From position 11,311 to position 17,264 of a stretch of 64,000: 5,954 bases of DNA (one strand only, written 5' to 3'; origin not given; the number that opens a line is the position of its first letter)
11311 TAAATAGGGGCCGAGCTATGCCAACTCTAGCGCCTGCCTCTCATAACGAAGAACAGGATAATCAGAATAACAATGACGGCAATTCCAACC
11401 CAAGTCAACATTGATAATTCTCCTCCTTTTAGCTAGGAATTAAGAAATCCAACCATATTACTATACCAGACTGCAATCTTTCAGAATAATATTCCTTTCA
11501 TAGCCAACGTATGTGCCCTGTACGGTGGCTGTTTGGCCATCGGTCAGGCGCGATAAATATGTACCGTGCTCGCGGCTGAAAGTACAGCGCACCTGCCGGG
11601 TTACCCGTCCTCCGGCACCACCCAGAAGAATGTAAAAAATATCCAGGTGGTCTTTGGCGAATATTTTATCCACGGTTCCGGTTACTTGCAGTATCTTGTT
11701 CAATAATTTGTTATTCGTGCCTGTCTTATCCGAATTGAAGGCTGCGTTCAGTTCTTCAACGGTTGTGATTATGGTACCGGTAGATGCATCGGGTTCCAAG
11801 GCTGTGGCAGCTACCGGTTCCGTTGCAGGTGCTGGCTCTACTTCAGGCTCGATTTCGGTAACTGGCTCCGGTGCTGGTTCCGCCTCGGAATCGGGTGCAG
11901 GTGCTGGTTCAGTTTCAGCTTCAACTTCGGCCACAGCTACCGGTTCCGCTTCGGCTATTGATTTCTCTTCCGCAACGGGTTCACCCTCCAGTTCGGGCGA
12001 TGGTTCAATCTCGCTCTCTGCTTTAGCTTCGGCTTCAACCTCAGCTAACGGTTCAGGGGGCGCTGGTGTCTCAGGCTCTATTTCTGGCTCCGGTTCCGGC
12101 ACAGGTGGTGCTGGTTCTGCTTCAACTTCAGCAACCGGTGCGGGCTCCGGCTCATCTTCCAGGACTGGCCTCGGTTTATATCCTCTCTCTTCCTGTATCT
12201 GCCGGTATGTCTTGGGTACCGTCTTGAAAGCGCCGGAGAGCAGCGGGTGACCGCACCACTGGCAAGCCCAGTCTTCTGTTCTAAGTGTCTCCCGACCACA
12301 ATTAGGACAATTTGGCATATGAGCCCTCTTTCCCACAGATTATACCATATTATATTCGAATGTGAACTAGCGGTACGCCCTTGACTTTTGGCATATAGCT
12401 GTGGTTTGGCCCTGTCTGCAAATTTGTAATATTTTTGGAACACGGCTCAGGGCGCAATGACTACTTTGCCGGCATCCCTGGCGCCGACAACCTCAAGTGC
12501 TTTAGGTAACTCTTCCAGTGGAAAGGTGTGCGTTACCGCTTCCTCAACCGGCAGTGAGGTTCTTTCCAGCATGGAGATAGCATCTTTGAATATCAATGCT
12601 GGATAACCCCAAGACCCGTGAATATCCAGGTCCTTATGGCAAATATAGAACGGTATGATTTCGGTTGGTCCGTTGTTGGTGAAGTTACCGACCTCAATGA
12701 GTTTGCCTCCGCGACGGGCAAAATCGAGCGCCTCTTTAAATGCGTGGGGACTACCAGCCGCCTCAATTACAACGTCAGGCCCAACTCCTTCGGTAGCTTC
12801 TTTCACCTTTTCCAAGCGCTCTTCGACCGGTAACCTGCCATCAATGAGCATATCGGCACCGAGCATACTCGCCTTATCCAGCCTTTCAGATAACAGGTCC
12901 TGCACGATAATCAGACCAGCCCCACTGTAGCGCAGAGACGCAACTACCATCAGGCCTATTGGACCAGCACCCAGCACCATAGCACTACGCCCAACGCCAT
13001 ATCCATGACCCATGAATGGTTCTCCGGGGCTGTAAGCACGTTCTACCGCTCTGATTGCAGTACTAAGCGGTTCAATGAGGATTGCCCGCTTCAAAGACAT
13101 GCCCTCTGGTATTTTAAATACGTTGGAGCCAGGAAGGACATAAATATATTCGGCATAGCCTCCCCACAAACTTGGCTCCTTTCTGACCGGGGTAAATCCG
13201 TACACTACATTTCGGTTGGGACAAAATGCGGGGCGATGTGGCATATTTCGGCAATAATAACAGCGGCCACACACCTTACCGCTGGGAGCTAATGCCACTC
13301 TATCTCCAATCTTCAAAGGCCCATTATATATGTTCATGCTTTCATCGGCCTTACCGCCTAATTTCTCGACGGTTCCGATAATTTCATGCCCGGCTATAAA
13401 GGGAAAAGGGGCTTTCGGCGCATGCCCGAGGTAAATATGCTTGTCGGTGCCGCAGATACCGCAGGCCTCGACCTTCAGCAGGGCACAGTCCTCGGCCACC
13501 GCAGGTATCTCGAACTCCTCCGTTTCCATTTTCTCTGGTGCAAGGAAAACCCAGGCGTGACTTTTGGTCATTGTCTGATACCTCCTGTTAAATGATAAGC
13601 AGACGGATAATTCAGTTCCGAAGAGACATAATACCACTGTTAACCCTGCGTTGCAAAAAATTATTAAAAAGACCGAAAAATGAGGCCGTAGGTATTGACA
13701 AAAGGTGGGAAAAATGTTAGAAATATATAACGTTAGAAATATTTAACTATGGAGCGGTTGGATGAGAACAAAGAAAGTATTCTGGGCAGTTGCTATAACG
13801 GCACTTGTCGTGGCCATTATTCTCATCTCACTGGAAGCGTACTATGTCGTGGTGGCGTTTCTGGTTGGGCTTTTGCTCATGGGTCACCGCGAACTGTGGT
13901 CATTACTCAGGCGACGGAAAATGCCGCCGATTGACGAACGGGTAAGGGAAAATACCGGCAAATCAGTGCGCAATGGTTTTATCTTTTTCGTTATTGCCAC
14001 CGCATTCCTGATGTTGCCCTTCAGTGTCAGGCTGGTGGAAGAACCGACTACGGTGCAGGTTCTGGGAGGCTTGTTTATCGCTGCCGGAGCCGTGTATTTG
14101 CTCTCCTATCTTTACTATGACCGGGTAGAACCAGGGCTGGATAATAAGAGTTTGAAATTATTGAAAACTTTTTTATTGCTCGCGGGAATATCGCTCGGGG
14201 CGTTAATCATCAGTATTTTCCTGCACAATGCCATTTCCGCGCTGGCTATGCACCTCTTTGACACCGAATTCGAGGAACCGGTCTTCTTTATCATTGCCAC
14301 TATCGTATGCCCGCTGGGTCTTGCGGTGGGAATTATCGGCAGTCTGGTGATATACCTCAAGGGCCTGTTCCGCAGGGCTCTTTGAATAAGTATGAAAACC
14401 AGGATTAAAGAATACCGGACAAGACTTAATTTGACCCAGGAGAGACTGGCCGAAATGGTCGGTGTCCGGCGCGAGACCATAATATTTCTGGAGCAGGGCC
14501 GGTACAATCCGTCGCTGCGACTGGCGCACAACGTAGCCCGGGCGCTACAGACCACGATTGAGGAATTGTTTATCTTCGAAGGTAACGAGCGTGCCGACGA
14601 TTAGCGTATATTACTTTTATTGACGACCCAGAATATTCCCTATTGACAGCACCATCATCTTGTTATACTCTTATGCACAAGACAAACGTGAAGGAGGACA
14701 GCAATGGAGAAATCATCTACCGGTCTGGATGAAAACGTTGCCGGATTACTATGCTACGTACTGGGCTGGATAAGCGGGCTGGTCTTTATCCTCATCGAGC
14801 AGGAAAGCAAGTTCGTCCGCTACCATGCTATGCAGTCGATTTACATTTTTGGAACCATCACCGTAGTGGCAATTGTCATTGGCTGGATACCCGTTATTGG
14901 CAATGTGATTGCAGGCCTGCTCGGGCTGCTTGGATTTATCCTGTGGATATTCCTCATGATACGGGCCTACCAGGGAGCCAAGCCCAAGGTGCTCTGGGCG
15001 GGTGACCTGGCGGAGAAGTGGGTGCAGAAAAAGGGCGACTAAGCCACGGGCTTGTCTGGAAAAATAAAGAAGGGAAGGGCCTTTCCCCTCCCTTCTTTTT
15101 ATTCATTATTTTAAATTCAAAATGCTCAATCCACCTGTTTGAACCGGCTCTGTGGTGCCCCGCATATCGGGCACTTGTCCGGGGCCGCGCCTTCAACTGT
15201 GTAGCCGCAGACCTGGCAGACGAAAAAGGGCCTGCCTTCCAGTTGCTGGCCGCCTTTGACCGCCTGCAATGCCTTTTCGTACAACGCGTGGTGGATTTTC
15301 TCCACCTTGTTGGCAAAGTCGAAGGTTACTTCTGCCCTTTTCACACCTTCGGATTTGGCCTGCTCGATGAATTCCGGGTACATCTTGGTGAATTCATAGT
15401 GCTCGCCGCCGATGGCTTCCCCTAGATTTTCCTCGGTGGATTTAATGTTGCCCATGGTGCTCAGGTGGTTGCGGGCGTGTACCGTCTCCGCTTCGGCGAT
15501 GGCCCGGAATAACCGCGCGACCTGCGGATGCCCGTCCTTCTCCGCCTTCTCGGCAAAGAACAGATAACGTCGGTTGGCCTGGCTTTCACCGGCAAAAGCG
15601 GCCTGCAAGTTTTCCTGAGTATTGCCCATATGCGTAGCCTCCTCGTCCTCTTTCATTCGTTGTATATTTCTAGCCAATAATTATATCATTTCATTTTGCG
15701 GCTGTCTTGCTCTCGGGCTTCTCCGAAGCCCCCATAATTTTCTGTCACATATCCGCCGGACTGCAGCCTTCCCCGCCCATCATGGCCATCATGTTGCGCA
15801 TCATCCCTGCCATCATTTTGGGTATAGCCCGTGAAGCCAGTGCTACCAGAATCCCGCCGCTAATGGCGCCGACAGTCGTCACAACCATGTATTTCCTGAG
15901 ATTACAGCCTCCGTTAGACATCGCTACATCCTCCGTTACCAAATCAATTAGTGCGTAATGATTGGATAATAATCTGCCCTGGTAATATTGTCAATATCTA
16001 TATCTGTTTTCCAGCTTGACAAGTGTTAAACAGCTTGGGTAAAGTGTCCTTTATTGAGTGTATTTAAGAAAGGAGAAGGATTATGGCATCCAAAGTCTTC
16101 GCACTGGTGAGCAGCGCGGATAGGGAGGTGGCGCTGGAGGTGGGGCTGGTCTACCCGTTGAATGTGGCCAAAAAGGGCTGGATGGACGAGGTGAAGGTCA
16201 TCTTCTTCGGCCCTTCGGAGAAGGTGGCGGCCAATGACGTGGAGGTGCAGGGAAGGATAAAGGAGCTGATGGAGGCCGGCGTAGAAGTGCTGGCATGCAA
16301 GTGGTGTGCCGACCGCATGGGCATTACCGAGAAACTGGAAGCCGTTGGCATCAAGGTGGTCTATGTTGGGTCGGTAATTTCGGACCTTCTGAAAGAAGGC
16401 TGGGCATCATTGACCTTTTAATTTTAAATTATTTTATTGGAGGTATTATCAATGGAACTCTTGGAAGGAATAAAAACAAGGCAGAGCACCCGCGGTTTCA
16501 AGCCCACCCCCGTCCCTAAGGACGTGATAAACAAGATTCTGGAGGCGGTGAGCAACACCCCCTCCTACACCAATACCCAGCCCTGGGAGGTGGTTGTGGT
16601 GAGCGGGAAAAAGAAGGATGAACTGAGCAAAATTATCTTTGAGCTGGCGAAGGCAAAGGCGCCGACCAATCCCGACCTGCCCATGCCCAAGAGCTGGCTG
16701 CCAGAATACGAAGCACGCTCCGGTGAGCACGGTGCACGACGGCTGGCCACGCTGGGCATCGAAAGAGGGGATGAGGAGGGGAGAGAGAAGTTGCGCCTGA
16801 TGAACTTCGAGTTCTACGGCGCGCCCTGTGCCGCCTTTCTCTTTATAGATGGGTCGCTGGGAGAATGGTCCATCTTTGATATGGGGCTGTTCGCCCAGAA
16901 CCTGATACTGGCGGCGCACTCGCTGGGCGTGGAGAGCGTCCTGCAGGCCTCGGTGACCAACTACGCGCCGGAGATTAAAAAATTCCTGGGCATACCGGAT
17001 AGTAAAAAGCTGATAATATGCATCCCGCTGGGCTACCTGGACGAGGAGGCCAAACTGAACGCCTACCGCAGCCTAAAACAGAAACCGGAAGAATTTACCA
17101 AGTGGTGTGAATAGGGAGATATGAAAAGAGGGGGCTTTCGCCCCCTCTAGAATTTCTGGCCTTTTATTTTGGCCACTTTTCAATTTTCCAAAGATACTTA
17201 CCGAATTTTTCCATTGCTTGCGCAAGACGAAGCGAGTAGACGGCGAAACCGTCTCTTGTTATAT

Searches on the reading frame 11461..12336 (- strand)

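Call 78: search_protein_families(library=pfam, proteins=[window:11461-12336:-], max_evalue=0.00001)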
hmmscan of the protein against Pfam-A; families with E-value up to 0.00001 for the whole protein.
window:11461-12336:- (291 aa): 1 family
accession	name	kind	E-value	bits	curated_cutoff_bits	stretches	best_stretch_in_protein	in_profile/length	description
PF12869.13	tRNA_anti-like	-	6.6e-09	35.9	23.5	1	185-288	46-145/146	tRNA_anti-like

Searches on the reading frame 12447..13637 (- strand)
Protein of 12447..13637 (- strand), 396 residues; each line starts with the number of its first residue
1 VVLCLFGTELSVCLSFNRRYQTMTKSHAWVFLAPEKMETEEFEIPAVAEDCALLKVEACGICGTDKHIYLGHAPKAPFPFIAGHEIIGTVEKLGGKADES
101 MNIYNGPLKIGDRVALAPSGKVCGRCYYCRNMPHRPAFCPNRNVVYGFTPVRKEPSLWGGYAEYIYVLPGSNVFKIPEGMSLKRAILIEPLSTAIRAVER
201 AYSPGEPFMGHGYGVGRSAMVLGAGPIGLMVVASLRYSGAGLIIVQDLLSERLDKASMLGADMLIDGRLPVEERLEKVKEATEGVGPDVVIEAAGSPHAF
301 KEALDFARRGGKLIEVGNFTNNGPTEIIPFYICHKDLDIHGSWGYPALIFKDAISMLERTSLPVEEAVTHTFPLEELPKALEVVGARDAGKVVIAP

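Call 78: search_protein_families(library=pfam, proteins=[window:12447-13637:-], max_evalue=0.00001)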
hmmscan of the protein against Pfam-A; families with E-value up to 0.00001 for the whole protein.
window:12447-13637:- (396 aa): 4 families
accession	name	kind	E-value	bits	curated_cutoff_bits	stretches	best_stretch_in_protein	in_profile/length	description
PF08240.17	ADH_N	-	6.6e-23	81.4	23.5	1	51-178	4-104/104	Alcohol dehydrogenase GroES-like domain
PF00107.32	ADH_zinc_N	-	2.7e-22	79.5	31.8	1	226-358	1-128/129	Zinc-binding dehydrogenase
PF16912.11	Glu_dehyd_C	-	4.4e-12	46.4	34.9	1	185-382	4-199/211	Glucose dehydrogenase C-terminus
PF13602.12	ADH_zinc_N_2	-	2.5e-07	32.1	27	1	259-394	1-134/134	Zinc-binding dehydrogenase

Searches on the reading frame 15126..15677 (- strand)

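Call 78: search_protein_families(library=pfam, proteins=[window:15126-15677:-], max_evalue=0.00001)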
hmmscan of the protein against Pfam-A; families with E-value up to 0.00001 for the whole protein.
window:15126-15677:- (183 aa): 2 families
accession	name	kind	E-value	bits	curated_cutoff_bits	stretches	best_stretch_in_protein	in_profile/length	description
PF02915.23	Rubrerythrin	-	8.6e-26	91.4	22.8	1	22-136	1-136/137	Rubrerythrin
PF21349.2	RUBY_RBDX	-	1.5e-12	47.2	26.5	1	152-180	1-30/30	Rubrerythrin, rubredoxin-like domain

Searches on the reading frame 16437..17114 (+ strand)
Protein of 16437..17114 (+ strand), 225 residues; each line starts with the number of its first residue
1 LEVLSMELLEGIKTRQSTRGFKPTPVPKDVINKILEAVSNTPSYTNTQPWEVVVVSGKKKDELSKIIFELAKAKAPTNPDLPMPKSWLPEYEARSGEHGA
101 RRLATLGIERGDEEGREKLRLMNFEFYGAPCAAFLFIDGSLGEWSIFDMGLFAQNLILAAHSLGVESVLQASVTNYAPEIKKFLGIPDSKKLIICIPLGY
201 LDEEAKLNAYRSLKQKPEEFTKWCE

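Call 78: search_protein_families(library=pfam, proteins=[window:16437-17114:+], max_evalue=0.00001)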
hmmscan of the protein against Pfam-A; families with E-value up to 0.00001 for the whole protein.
window:16437-17114:+ (225 aa): 2 families
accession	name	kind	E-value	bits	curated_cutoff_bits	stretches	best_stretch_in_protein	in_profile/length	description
PF00881.29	Nitroreductase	-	1.7e-32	113.4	23.5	1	12-200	1-167/167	Nitroreductase family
PF14512.11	TM1586_NiRdase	-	4e-09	36.8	27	0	134-215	69-142/215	Putative TM nitroreductase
